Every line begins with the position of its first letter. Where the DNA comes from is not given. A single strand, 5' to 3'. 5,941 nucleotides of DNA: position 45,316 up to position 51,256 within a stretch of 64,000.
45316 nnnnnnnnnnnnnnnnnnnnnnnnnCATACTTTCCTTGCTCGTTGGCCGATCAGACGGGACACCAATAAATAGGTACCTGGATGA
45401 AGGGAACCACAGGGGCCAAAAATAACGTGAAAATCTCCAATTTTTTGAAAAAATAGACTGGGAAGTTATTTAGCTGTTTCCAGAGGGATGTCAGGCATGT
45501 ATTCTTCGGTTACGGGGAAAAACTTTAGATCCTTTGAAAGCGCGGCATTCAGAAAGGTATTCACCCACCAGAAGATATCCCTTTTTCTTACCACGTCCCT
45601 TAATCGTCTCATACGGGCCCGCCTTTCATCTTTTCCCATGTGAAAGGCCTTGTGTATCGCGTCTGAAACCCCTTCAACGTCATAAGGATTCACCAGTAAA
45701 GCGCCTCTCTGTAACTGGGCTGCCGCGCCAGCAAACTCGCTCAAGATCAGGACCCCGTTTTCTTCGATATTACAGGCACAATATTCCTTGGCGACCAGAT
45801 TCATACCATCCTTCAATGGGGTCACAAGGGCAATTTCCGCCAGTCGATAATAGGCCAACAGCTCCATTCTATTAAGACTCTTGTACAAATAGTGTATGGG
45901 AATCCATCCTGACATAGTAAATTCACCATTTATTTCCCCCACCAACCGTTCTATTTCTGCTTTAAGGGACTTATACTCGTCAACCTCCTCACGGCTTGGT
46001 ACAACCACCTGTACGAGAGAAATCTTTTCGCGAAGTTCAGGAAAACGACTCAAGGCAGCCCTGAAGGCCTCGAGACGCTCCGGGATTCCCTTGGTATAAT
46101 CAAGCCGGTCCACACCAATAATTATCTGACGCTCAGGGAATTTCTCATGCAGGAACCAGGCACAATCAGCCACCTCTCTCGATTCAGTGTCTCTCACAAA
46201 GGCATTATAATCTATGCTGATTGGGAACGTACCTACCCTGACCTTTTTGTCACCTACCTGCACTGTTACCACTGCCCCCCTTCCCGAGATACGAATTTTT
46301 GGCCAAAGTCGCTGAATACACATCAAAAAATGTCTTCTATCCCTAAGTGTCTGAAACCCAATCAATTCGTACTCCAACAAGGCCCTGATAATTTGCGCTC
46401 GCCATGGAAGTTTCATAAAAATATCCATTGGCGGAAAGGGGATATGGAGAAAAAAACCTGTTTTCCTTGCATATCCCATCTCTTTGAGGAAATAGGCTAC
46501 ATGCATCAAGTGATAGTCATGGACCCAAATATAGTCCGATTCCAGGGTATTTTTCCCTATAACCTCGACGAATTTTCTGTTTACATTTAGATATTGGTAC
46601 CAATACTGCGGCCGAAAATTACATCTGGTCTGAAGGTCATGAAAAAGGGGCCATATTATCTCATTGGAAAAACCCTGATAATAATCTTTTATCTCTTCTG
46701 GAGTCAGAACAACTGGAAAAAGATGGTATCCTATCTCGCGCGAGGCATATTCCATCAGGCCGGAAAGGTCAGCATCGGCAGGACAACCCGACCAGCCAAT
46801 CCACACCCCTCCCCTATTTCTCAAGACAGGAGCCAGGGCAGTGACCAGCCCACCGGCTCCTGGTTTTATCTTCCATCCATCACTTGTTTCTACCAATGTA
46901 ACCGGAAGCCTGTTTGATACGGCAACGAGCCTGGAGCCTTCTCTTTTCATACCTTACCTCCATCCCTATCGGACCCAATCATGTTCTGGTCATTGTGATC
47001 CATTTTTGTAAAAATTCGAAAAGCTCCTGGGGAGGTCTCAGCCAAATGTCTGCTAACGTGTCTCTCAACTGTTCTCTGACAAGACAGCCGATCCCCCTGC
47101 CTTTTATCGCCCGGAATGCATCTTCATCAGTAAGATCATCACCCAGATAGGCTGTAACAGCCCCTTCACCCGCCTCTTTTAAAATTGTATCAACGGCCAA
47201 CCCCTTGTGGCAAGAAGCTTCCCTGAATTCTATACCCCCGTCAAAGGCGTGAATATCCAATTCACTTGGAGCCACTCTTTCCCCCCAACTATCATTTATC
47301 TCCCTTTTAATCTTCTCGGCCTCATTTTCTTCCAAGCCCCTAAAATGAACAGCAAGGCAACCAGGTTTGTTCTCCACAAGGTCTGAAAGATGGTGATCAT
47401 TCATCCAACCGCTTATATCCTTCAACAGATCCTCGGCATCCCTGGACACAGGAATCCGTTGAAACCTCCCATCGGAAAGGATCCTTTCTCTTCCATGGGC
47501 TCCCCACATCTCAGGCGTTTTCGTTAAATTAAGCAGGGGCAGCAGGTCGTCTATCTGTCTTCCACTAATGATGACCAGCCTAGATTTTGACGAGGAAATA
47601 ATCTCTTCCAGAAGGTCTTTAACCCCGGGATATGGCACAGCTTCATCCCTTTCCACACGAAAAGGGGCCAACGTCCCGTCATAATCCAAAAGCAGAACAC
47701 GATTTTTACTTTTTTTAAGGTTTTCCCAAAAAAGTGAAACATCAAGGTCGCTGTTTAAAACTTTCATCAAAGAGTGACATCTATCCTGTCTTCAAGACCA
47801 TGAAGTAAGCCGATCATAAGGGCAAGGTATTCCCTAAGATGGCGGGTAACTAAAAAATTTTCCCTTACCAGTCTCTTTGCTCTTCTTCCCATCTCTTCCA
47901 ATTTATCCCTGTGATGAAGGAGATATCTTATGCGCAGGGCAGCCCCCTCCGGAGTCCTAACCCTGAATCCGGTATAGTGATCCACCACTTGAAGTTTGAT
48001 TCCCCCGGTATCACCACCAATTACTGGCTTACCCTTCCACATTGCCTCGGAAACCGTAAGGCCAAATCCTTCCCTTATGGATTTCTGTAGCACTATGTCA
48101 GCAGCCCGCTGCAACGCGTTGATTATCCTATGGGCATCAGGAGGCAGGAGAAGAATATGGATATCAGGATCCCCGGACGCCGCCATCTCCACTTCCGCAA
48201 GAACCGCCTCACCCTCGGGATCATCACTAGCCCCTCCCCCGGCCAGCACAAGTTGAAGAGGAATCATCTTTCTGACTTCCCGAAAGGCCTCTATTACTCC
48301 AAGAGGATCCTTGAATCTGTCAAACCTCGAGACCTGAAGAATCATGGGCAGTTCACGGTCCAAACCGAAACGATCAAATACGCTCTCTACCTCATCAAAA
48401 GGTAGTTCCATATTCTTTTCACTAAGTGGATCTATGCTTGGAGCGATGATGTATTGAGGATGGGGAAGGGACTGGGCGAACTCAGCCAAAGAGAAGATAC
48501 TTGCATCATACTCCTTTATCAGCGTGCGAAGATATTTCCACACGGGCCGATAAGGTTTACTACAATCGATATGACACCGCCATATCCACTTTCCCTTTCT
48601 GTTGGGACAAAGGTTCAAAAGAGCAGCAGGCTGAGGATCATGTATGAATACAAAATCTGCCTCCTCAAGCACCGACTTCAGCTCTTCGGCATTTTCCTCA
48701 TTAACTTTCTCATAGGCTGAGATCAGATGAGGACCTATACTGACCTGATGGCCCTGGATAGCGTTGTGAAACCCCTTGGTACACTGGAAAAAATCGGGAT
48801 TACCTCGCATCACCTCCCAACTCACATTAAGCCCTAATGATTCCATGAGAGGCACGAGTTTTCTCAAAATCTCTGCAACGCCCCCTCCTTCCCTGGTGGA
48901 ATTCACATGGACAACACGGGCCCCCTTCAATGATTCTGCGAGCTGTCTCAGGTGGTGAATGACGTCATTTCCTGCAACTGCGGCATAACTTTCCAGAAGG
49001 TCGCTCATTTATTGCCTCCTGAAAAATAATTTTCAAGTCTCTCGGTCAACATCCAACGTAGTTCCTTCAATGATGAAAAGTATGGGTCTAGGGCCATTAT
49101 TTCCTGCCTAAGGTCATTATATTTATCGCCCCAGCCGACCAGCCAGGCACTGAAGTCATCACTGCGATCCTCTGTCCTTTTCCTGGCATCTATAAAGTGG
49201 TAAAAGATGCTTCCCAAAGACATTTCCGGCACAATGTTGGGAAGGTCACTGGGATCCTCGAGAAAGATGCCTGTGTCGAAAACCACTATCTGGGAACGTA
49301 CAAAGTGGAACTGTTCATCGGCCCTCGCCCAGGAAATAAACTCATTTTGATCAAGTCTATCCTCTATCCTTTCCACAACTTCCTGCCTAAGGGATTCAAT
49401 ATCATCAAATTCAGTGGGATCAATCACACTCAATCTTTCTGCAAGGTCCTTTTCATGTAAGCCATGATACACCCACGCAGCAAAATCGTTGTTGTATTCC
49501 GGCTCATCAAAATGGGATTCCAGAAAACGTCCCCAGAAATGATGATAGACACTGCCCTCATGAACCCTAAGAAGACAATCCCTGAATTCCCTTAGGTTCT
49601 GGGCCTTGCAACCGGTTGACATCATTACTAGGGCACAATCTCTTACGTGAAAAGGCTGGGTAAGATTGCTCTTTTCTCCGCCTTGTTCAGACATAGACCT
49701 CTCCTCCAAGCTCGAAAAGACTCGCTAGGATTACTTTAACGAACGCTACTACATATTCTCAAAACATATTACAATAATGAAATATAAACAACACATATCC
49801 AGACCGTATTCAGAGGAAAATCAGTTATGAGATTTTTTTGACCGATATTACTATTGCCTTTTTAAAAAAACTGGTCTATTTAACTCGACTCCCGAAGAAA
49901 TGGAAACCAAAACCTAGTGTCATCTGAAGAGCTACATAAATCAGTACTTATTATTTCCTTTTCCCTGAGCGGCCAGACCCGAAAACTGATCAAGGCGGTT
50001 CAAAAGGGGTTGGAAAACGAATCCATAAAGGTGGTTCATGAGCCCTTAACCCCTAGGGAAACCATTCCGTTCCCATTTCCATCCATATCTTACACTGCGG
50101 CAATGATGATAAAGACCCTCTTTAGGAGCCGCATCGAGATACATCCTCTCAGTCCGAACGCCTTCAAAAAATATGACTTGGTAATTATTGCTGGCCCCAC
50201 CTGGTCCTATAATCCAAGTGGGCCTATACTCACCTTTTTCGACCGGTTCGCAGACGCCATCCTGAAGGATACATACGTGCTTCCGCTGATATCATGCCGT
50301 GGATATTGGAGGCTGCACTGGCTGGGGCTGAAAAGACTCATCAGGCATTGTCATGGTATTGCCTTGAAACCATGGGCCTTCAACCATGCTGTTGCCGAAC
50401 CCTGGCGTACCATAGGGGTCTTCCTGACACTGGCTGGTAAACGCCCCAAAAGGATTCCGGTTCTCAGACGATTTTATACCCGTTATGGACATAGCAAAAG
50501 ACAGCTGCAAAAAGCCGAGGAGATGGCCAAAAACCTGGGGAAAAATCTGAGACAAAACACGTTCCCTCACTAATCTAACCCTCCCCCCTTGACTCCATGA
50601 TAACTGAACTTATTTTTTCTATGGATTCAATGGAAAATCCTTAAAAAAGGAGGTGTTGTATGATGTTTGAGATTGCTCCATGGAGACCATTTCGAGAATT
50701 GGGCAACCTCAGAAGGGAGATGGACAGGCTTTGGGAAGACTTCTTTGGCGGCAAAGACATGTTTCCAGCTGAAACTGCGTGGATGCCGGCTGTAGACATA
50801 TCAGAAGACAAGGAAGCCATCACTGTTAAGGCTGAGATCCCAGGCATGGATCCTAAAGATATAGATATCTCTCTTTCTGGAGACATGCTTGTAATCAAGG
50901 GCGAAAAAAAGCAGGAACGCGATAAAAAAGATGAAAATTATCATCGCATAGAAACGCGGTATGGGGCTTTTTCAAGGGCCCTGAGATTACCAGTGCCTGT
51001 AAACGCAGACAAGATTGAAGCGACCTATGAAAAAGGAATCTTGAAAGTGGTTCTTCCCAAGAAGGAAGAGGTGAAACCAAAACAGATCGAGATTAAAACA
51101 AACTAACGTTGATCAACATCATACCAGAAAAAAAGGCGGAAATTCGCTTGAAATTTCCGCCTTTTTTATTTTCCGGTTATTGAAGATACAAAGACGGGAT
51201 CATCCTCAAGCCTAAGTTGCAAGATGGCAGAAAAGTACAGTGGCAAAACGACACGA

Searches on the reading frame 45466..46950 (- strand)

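Call 64: search_protein_families(library=pfam, proteins=[window:45466-46950:-], max_evalue=0.0001)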
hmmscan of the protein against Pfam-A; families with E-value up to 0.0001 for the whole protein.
window:45466-46950:- (494 aa): 2 families
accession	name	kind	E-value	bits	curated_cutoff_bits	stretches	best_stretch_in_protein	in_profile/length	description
PF00982.27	Glyco_transf_20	-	4e-145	484.6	32.5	1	7-469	2-470/473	Glycosyltransferase family 20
PF00534.26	Glycos_transf_1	-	5.2e-06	26.5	26.4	1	270-447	11-165/172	Glycosyl transferases group 1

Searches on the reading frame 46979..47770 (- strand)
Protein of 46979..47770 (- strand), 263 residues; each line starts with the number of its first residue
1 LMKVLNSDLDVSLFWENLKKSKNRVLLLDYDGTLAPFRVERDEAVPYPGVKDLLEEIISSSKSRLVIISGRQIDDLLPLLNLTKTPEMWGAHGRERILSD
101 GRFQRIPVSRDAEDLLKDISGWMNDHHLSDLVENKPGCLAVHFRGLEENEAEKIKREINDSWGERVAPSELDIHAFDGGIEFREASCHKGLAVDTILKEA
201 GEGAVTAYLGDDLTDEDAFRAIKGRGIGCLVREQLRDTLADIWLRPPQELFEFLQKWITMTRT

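Call 76: search_protein_families(library=pfam, proteins=[window:46979-47770:-], max_evalue=0.00001)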
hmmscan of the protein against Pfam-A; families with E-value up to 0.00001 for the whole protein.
window:46979-47770:- (263 aa): 1 family
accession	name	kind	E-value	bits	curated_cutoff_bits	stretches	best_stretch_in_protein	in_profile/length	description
PF02358.22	Trehalose_PPase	-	2.1e-20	73.3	27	1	27-225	1-206/235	Trehalose-phosphatase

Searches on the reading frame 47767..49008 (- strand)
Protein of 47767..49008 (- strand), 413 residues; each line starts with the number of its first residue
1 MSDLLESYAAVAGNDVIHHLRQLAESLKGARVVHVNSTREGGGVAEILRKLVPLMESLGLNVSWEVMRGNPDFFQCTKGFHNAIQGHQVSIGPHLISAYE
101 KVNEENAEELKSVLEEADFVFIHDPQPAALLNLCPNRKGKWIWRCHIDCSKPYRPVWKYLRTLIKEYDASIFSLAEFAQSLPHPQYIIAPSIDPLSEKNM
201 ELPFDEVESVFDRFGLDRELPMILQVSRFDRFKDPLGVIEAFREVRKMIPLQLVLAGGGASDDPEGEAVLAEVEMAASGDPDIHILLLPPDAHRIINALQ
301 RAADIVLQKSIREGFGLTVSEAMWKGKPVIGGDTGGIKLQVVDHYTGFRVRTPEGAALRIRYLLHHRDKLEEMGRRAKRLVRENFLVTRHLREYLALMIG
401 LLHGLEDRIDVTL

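Call 76: search_protein_families(library=pfam, proteins=[window:47767-49008:-], max_evalue=0.00001)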
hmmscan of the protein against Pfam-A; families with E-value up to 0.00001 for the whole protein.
window:47767-49008:- (413 aa): 4 families
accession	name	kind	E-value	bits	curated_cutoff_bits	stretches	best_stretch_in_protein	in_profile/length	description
PF21269.3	TreT_GT1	-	1.2e-58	197.4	27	1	34-179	1-144/144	Trehalose synthase, N-terminal domain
PF00534.26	Glycos_transf_1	-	2.2e-24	86.4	26.4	1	212-379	7-171/172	Glycosyl transferases group 1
PF13692.12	Glyco_trans_1_4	-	6e-13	49.7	27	1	222-365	3-141/142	Glycosyl transferases group 1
PF20706.3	GT4-conflict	-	1.1e-07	31.7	26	1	220-341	197-320/385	Family 4 Glycosyltransferase in conflict systems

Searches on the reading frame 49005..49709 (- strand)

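Call 76: search_protein_families(library=pfam, proteins=[window:49005-49709:-], max_evalue=0.00001)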
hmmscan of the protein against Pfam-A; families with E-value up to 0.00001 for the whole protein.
window:49005-49709:- (234 aa): 1 family
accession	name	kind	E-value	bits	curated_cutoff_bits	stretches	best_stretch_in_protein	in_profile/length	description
PF19027.5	DUF5752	-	1.7e-82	276.3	23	1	18-225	2-207/208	Family of unknown function (DUF5752)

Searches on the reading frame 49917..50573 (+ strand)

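Call 64: search_protein_families(library=pfam, proteins=[window:49917-50573:+], max_evalue=0.0001)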
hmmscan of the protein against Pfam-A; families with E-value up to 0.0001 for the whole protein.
window:49917-50573:+ (218 aa): 1 family
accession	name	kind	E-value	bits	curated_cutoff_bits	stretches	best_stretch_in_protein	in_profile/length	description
PF03358.20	FMN_red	-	5.6e-05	23.2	24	0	10-124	3-112/152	NADPH-dependent FMN reductase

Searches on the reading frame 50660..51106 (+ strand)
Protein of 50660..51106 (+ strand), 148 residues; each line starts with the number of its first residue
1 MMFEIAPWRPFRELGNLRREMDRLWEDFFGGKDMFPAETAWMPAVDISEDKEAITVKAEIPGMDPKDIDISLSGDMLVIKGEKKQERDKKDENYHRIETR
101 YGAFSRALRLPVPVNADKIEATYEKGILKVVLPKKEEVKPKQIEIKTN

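Call 64: search_protein_families(library=pfam, proteins=[window:50660-51106:+], max_evalue=0.0001)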
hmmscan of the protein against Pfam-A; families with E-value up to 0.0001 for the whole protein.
window:50660-51106:+ (148 aa): 2 families
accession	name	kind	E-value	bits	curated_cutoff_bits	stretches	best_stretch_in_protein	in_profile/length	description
PF00011.27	HSP20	-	4.2e-24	85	20.8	1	46-146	1-102/102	Hsp20/alpha crystallin family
PF17886.7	ArsA_HSP20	-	2.9e-06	27.2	22.5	1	54-131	4-62/63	HSP20-like domain found in ArsA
